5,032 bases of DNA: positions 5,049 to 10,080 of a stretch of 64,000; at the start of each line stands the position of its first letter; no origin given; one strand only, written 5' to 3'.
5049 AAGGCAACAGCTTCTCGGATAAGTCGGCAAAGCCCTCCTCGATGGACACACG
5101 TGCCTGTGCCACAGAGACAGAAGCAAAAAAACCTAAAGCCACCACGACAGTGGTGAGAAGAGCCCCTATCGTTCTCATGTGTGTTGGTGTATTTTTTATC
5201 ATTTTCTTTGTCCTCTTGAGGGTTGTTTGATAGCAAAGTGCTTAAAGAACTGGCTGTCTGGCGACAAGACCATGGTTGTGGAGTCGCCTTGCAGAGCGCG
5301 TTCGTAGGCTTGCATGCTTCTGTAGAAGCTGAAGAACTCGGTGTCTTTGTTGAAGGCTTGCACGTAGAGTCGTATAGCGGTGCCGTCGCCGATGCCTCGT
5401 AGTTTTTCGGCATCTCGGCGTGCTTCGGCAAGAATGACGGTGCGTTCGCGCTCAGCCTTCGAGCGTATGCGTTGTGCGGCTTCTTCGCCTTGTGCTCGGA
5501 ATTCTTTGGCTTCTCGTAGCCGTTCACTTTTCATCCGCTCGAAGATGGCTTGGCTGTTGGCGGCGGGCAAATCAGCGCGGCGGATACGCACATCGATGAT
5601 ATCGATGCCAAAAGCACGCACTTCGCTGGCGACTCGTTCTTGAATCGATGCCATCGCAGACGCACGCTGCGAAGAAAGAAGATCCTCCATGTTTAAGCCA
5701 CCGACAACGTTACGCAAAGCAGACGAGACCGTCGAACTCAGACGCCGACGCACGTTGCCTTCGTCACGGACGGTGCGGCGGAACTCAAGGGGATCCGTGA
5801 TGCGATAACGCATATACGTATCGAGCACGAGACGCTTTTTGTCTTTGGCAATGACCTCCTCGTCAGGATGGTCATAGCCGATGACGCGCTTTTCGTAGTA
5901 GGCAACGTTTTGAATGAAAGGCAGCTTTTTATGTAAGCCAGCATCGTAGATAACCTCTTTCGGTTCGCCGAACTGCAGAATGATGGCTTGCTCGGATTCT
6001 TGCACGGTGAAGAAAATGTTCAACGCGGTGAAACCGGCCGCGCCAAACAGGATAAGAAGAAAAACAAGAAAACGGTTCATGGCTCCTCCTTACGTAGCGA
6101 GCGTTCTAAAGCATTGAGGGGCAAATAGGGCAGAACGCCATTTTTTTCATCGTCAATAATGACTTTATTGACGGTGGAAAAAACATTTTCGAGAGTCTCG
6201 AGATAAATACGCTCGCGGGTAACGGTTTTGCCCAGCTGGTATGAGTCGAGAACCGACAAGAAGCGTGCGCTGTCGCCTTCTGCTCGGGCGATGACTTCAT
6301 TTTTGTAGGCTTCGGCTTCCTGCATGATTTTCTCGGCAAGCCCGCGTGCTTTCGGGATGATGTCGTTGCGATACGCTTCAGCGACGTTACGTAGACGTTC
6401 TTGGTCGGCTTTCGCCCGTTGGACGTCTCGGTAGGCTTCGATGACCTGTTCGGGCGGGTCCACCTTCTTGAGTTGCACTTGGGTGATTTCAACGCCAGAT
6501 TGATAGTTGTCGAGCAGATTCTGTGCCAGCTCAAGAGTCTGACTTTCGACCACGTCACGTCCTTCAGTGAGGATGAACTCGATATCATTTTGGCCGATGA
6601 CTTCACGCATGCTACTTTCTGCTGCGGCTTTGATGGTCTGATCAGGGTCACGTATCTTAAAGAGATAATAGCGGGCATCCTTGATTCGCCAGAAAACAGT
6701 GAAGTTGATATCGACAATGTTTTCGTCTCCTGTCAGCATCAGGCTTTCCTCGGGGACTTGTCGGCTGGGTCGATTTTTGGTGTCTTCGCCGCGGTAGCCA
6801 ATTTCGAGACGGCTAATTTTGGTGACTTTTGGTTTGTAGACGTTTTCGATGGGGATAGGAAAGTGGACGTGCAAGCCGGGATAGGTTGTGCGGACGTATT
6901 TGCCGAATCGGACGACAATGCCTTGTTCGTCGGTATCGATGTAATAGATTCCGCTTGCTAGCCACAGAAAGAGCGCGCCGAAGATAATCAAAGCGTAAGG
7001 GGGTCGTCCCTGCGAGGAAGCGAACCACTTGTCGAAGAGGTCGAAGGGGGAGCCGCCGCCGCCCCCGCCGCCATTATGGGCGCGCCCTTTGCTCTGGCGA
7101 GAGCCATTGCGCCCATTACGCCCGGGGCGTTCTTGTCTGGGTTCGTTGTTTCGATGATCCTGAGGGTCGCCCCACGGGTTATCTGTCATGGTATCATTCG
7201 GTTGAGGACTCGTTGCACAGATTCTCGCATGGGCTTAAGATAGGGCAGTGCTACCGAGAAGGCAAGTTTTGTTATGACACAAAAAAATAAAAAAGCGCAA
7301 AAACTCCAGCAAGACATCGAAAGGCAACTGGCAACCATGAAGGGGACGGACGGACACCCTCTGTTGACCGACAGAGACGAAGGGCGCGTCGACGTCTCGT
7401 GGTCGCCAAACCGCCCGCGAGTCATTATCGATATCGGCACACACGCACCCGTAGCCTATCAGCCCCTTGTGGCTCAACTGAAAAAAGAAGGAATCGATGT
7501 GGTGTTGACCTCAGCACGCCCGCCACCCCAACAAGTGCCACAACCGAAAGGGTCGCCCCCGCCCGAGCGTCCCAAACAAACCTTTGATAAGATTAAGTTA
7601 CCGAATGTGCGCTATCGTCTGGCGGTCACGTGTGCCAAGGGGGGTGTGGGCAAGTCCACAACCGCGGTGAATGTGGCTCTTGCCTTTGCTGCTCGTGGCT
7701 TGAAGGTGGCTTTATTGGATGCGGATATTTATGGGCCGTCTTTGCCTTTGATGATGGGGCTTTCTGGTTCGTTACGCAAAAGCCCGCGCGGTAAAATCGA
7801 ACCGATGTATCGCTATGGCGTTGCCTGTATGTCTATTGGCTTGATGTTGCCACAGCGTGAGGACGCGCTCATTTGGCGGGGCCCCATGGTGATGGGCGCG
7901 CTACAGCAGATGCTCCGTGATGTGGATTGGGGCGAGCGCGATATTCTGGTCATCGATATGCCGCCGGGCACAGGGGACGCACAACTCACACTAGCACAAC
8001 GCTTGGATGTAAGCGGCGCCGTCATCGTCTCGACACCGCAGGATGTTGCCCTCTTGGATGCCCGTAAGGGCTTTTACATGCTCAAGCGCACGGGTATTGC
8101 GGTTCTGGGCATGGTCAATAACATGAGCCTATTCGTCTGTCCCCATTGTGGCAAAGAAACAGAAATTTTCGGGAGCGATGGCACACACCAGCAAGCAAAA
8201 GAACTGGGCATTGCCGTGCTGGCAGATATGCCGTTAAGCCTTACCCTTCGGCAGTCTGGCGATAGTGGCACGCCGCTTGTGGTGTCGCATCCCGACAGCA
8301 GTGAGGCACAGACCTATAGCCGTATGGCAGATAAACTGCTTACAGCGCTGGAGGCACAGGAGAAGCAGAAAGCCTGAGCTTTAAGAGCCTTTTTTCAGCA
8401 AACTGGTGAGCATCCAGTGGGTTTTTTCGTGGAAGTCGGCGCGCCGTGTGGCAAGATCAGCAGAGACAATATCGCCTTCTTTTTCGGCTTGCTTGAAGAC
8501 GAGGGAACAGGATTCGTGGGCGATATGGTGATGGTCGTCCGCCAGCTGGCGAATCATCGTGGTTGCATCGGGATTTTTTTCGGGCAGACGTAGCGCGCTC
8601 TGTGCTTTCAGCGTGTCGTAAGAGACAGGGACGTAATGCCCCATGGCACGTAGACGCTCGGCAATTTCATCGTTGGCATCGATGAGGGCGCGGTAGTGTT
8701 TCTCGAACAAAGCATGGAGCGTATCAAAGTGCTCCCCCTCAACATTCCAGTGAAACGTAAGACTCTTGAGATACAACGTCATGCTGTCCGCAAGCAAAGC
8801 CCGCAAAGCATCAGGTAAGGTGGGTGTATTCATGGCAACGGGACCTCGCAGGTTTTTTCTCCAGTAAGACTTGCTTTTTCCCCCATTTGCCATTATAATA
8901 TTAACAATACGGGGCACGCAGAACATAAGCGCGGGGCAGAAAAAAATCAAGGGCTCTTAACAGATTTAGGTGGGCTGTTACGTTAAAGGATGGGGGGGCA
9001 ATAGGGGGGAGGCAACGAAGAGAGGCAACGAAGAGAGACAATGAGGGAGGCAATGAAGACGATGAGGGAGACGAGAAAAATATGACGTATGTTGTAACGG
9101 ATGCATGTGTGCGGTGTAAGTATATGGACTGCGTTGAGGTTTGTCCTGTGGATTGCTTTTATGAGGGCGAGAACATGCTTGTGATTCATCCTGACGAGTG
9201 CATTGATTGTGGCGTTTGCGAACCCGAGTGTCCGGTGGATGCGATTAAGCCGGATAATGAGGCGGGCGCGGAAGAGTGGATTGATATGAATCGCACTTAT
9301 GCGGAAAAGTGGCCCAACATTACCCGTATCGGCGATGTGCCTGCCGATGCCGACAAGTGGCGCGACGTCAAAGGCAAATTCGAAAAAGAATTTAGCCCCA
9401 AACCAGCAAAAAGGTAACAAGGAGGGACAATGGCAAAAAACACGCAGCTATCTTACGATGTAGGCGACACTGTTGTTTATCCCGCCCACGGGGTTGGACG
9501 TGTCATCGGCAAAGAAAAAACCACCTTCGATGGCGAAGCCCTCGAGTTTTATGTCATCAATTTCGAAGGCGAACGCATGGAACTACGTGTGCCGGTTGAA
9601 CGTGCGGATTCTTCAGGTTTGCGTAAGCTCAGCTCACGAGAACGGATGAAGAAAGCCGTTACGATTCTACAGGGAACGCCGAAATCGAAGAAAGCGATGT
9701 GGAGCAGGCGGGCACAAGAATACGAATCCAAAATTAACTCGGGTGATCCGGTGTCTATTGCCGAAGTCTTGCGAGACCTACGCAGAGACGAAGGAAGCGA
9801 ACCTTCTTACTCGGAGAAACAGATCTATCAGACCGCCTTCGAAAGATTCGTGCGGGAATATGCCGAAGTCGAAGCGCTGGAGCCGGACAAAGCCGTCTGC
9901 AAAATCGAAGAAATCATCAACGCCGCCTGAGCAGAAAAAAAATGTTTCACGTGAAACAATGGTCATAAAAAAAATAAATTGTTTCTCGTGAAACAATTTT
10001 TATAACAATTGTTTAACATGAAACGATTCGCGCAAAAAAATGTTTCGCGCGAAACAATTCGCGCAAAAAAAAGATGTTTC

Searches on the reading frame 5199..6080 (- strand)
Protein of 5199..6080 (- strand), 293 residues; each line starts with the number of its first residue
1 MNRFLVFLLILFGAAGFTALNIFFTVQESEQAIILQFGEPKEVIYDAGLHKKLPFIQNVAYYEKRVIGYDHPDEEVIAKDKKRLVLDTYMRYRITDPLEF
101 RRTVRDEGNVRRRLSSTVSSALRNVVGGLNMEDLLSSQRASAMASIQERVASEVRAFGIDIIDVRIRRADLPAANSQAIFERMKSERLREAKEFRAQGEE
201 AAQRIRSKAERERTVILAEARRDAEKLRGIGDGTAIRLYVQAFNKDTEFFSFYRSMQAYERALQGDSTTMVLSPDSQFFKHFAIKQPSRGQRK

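Call 7: search_protein_families(library=pfam, proteins=[window:5199-6080:-])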
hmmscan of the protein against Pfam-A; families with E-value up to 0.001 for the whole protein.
window:5199-6080:- (293 aa): 1 family
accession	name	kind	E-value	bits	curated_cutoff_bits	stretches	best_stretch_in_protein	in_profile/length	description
PF01145.31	Band_7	-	5.8e-36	124.6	23.6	1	25-199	2-175/176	SPFH domain / Band 7 family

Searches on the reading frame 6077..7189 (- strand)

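Call 7: search_protein_families(library=pfam, proteins=[window:6077-7189:-])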
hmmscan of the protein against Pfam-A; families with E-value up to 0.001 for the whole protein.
window:6077-7189:- (370 aa): 1 family
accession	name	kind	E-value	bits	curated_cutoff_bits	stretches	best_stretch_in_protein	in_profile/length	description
PF01145.31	Band_7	-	7.1e-26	91.8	23.6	1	84-272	3-174/176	SPFH domain / Band 7 family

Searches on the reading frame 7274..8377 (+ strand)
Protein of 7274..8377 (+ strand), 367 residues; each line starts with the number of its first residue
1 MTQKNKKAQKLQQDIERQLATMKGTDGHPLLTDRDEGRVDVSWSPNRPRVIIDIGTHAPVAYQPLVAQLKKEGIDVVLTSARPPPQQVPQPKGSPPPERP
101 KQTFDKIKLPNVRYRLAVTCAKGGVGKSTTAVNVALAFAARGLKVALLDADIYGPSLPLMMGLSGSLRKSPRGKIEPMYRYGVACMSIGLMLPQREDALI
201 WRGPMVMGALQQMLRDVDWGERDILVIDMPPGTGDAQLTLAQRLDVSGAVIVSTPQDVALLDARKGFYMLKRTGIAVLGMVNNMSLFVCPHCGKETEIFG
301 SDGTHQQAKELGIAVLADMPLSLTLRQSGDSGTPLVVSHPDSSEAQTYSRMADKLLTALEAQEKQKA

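Call 7: search_protein_families(library=pfam, proteins=[window:7274-8377:+])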
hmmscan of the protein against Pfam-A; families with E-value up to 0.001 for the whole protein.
window:7274-8377:+ (367 aa): 5 families
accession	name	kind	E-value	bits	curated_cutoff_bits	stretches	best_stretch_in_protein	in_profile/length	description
PF10609.15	ParA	-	1.3e-94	316.7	27.1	1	112-355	2-245/246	NUBPL iron-transfer P-loop NTPase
PF01656.29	CbiA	-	1.5e-11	44.8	25.4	1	117-262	2-54/125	CobQ/CobB/MinD/ParA nucleotide binding domain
PF13614.12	AAA_31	-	4e-09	37.1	27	1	116-152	4-40/177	AAA domain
PF09140.17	MipZ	-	7.3e-07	29.2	20.7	1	117-156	4-43/262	ATPase MipZ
PF00142.24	Fer4_NifH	-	3.4e-06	27.2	25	0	121-152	7-38/271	4Fe-4S iron sulfur cluster binding proteins, NifH/frxC family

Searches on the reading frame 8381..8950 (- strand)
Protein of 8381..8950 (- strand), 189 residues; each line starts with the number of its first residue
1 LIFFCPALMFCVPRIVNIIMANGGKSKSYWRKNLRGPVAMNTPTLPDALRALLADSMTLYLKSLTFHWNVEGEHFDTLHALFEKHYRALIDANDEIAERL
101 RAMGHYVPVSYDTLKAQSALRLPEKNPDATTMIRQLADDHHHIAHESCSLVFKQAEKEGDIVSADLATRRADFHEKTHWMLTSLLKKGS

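Call 7: search_protein_families(library=pfam, proteins=[window:8381-8950:-])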
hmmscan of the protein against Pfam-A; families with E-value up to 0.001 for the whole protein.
window:8381-8950:- (189 aa): 1 family
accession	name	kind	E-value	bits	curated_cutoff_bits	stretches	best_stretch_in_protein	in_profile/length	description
PF00210.30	Ferritin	-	2.8e-21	76.3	24.5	1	47-187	2-138/142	Ferritin-like domain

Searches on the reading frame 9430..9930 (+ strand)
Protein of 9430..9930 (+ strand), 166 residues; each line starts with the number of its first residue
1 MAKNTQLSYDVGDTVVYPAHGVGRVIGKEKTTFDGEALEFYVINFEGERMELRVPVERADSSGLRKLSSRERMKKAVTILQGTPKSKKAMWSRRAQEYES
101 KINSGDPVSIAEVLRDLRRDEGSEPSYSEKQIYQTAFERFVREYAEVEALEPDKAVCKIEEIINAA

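Call 7: search_protein_families(library=pfam, proteins=[window:9430-9930:+])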
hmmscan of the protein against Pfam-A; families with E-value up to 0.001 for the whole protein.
window:9430-9930:+ (166 aa): 2 families
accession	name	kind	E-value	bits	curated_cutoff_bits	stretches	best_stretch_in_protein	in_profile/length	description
PF21095.3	CarD_C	-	1.1e-19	70.7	23.1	1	76-158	2-85/87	CarD, C-terminal domain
PF02559.22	CarD_TRCF_RID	-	4e-16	59.3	23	1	10-67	2-56/57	CarD-like/TRCF RID domain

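Call 8: find_encoding_contigs(protein=window:9430-9930:+, flank=10000, max_places=10)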
Protein window:9430-9930:+ (166 aa): 1 contig read that carries it; 1 place shown.
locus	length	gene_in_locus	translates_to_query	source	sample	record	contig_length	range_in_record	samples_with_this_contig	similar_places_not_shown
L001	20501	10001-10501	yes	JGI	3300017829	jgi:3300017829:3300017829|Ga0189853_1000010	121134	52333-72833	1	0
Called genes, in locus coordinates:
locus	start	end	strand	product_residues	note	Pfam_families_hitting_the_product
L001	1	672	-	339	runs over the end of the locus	PF07991:KARI_N, PF01450:KARI_C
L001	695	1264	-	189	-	PF01842:ACT, PF22629:ACT_AHAS_ss, PF13710:ACT_5, PF10369:ALS_ss_C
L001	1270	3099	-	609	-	PF02776:TPP_enzyme_N, PF00205:TPP_enzyme_M, PF02775:TPP_enzyme_C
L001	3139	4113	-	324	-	-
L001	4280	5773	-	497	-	PF00089:Trypsin, PF13365:Trypsin_2, PF00595:PDZ, PF04495:GRASP55_65 (faint), PF13180:PDZ_2, PF17820:PDZ_6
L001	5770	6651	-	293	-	PF01145:Band_7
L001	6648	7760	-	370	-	PF01145:Band_7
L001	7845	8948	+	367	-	PF00142:Fer4_NifH (faint), PF09140:MipZ (weak), PF10609:ParA, PF13614:AAA_31, PF01656:CbiA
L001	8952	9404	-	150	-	PF00210:Ferritin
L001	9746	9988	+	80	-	PF00037:Fer4, PF12838:Fer4_7 (faint), PF11953:DUF3470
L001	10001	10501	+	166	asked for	PF02559:CarD_TRCF_RID, PF21095:CarD_C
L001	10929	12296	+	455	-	PF03721:UDPG_MGDP_dh_N, PF00984:UDPG_MGDP_dh, PF03720:UDPG_MGDP_dh_C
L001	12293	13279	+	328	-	PF00106:adh_short (weak), PF01073:3Beta_HSD, PF01370:Epimerase, PF02719:Polysacc_synt_2 (weak), PF04321:RmlD_sub_bind (weak), PF05368:NmrA (weak), PF13460:NAD_binding_10, PF16363:GDP_Man_Dehyd, +1 more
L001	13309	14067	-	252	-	-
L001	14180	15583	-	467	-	PF14691:Fer4_20, PF00070:Pyr_redox (faint), PF01266:DAO (faint), PF01946:Thi4 (weak), PF03486:HI0933_like (faint), PF07992:Pyr_redox_2, PF13450:NAD_binding_8, PF13738:Pyr_redox_3 (faint)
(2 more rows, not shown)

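Call 18: find_homologous_proteins(query=window:9430-9930:+, max_evalue=1e-20)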
Query window:9430-9930:+ (166 aa): 7948 proteins with E <= 1e-20 among 8000 candidates; the best 120 are listed.
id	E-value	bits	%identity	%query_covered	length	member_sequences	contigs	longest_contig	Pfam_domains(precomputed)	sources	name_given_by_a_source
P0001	1.5e-101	355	100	100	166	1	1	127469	PF21095.4,PF02559.23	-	-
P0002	1.2e-93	329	93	100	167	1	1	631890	PF21095.4,PF02559.23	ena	-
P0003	2.3e-56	208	61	96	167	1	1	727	PF21095.4,PF02559.23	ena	-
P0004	5.8e-54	200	63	95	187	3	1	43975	PF21095.4,PF02559.23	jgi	-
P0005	2.5e-53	198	58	99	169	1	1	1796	PF21095.4,PF02559.23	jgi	jgi:CarD family transcriptional regulator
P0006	4.8e-53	197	58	98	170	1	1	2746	PF21095.4,PF02559.23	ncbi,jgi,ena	jgi:CarD family transcriptional regulator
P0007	1.4e-52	196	57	99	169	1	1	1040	PF21095.4,PF02559.23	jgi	-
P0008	2.3e-52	195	57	100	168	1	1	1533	PF21095.4,PF02559.23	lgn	-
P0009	3.4e-52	194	57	100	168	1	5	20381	PF21095.4,PF02559.23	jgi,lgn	jgi:CarD family transcriptional regulator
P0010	4.6e-52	194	57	97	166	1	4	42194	PF21095.4,PF02559.23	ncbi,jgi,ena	jgi:CarD family transcriptional regulator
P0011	5.6e-52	194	56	99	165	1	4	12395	PF21095.4,PF02559.23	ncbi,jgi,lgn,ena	-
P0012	6.0e-52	194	59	95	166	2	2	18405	PF21095.4,PF02559.23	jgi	jgi:CarD family transcriptional regulator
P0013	6.5e-52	194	57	100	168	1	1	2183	PF21095.4,PF02559.23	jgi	jgi:CarD family transcriptional regulator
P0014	8.8e-52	193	58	96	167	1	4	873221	PF21095.4,PF02559.23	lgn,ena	-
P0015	8.8e-52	193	57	97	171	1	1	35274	PF21095.4,PF02559.23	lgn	-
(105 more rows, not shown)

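Call 19: find_encoding_contigs(protein=P0002, flank=10000, max_places=5)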
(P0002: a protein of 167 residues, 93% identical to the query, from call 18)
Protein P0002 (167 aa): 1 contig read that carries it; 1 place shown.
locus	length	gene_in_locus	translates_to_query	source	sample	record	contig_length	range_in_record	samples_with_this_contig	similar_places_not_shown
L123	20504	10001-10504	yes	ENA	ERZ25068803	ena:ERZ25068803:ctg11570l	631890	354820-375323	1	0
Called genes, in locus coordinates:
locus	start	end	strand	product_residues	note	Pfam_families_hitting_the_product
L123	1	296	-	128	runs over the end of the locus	PF00682:HMGL-like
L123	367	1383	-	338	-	PF07991:KARI_N, PF01450:KARI_C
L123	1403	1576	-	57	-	-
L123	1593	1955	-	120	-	PF01842:ACT, PF22629:ACT_AHAS_ss, PF13710:ACT_5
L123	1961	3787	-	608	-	PF02776:TPP_enzyme_N, PF00205:TPP_enzyme_M, PF02775:TPP_enzyme_C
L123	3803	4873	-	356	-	PF01745:IPT (faint), PF01715:IPPT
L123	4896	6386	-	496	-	PF00089:Trypsin, PF13365:Trypsin_2, PF04495:GRASP55_65 (faint), PF00595:PDZ, PF13180:PDZ_2, PF14685:PDZ_Tricorn (faint), PF17820:PDZ_6, PF13180:PDZ_2 (weak)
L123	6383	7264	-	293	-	PF01145:Band_7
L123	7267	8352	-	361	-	PF01145:Band_7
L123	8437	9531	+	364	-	PF00142:Fer4_NifH (faint), PF01656:CbiA, PF09140:MipZ (weak), PF10609:ParA, PF13614:AAA_31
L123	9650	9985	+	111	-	PF12797:Fer4_2 (faint), PF12837:Fer4_6 (faint), PF13237:Fer4_10 (faint), PF13183:Fer4_8 (faint), PF12838:Fer4_7 (weak), PF13187:Fer4_9 (weak), PF00037:Fer4, PF11953:DUF3470, +1 more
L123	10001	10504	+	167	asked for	PF02559:CarD_TRCF_RID, PF21095:CarD_C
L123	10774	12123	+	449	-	PF03721:UDPG_MGDP_dh_N, PF00984:UDPG_MGDP_dh, PF03720:UDPG_MGDP_dh_C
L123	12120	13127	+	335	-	PF00106:adh_short (weak), PF01073:3Beta_HSD, PF01370:Epimerase, PF02719:Polysacc_synt_2 (weak), PF04321:RmlD_sub_bind, PF05368:NmrA (weak), PF13460:NAD_binding_10, PF16363:GDP_Man_Dehyd, +1 more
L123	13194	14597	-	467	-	PF14691:Fer4_20, PF00070:Pyr_redox (faint), PF01266:DAO (faint), PF03486:HI0933_like (faint), PF07992:Pyr_redox_2, PF01593:Amino_oxidase (faint), PF13450:NAD_binding_8, PF13738:Pyr_redox_3 (faint)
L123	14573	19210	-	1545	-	PF00310:GATase_2, PF04898:Glu_syn_central, PF01645:Glu_synthase, PF01493:GXGXG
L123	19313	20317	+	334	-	PF01380:SIS, PF00571:CBS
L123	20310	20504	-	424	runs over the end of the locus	PF01595:CNNM, PF00571:CBS (weak), PF03471:CorC_HlyC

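Call 20: find_encoding_contigs(protein=P0004, flank=10000, max_places=5)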
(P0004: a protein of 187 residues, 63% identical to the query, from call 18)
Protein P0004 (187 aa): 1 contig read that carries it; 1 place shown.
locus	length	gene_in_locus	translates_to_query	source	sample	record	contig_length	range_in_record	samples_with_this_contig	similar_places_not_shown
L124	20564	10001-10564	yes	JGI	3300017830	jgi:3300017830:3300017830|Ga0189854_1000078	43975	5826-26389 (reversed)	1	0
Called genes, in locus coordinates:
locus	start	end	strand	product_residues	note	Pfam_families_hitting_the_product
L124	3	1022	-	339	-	PF07991:KARI_N, PF01450:KARI_C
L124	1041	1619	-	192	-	PF01842:ACT, PF22629:ACT_AHAS_ss, PF13710:ACT_5, PF10369:ALS_ss_C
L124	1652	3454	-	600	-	PF02776:TPP_enzyme_N, PF00205:TPP_enzyme_M, PF02775:TPP_enzyme_C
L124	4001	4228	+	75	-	-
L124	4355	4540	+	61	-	-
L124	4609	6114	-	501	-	PF00089:Trypsin, PF13365:Trypsin_2, PF00595:PDZ, PF13180:PDZ_2, PF17820:PDZ_6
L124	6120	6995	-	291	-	PF01145:Band_7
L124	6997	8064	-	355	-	PF01145:Band_7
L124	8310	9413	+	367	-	PF02374:ArsA_ATPase (faint), PF09140:MipZ, PF10609:ParA, PF13614:AAA_31, PF01656:CbiA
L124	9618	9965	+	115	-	PF12797:Fer4_2 (faint), PF12837:Fer4_6 (faint), PF12838:Fer4_7 (faint), PF13237:Fer4_10 (faint), PF13183:Fer4_8 (faint), PF13187:Fer4_9 (weak), PF00037:Fer4 (weak), PF11953:DUF3470, +1 more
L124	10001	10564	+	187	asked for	PF02559:CarD_TRCF_RID, PF21095:CarD_C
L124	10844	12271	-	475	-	PF14691:Fer4_20, PF00070:Pyr_redox (faint), PF01266:DAO (faint), PF03486:HI0933_like (faint), PF07992:Pyr_redox_2, PF12831:FAD_oxidored (weak), PF13450:NAD_binding_8, PF07992:Pyr_redox_2, +1 more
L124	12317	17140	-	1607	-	PF00310:GATase_2, PF04898:Glu_syn_central, PF01645:Glu_synthase, PF01493:GXGXG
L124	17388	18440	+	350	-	PF01380:SIS, PF00571:CBS (weak)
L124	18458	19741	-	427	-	PF01595:CNNM, PF00571:CBS (weak), PF03471:CorC_HlyC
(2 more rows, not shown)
